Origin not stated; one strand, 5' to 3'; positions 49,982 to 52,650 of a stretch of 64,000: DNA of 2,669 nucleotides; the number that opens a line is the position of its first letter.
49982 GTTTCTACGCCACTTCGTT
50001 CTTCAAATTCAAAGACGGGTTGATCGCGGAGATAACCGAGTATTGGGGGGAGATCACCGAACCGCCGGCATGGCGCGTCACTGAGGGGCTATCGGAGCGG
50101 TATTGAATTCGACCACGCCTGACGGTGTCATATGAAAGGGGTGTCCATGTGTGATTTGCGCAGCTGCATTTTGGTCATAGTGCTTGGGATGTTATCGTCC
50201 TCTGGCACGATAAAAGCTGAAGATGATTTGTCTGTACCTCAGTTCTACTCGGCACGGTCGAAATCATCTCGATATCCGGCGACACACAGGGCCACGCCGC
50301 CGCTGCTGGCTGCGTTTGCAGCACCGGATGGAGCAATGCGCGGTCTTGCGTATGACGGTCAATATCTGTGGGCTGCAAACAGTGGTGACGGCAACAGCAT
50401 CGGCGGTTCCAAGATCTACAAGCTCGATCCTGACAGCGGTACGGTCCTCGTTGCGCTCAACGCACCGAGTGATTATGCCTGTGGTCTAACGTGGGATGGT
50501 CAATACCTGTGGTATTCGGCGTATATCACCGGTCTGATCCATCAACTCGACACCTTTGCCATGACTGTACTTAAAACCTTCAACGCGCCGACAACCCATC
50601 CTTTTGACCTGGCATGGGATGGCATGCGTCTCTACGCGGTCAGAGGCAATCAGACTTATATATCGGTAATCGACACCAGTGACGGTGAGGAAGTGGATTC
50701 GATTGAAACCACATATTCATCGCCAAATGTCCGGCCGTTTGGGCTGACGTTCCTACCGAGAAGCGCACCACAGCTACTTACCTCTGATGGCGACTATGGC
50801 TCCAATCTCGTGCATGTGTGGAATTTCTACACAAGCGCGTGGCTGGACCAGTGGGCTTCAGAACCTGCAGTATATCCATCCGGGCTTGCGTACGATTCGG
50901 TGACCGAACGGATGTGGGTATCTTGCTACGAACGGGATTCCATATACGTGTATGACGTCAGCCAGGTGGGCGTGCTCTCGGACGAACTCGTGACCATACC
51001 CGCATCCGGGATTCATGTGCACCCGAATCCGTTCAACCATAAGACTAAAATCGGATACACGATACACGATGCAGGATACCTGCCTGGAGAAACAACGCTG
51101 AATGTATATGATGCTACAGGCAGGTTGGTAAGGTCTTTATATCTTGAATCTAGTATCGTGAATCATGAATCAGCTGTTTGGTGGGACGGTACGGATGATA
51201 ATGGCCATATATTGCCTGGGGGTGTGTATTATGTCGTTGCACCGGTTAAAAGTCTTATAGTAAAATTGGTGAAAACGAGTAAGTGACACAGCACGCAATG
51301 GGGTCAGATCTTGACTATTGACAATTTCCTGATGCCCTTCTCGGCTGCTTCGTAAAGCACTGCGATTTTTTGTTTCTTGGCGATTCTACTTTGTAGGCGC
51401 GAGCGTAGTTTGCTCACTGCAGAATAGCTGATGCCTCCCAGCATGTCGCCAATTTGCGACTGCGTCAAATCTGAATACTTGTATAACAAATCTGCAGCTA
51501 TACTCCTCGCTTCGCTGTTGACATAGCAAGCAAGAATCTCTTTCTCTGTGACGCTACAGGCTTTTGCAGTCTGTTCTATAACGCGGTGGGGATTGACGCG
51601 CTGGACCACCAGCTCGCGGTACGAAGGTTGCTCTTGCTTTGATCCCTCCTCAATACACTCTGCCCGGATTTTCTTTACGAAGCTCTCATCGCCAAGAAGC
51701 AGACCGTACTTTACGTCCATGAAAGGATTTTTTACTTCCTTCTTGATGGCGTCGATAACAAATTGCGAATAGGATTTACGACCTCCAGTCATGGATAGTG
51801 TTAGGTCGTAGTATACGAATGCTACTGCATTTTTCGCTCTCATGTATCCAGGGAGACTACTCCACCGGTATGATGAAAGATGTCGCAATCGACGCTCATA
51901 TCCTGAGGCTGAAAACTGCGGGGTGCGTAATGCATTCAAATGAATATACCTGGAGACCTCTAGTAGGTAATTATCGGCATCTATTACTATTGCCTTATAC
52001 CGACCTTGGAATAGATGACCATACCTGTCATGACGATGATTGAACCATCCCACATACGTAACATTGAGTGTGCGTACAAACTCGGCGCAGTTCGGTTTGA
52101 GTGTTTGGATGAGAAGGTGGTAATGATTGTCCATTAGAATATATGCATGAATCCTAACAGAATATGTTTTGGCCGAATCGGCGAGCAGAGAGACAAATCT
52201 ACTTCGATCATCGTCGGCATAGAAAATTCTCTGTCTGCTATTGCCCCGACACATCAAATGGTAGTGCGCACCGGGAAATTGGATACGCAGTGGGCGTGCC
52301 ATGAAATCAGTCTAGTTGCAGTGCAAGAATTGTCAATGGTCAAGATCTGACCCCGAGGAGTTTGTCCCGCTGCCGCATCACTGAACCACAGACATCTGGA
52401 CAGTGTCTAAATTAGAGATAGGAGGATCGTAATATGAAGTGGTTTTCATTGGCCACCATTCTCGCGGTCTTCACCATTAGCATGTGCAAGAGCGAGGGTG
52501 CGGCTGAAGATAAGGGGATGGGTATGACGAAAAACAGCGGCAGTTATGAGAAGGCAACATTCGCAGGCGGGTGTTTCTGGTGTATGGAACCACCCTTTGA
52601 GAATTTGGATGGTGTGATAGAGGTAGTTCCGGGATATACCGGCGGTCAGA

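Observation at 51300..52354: Y1-transposase/DnaA-C fusion gene bounded by 27-bp inverted repeats: a compact IS-like unit inserted after a T9SS substrate gene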

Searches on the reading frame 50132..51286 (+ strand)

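Call 61: search_protein_families(library=pfam, proteins=[window:50132-51286:+], max_evalue=0.01)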
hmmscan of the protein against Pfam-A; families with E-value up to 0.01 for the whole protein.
window:50132-51286:+ (384 aa): 2 families
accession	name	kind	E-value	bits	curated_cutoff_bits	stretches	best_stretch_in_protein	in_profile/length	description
PF13860.13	FlgD_ig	-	6.1e-08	33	27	1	320-370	24-73/79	FlgD Ig-like domain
PF21959.2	DUF6923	-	0.00029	21.1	27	0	121-204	96-178/234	Repeat of unknown function (DUF6923)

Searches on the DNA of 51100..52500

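Call 53: search_rna_families(source=window, start=51100, end=52500, threshold=evalue, max_evalue=1)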
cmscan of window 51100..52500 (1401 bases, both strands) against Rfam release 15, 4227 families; matches with E-value up to 1: 0.
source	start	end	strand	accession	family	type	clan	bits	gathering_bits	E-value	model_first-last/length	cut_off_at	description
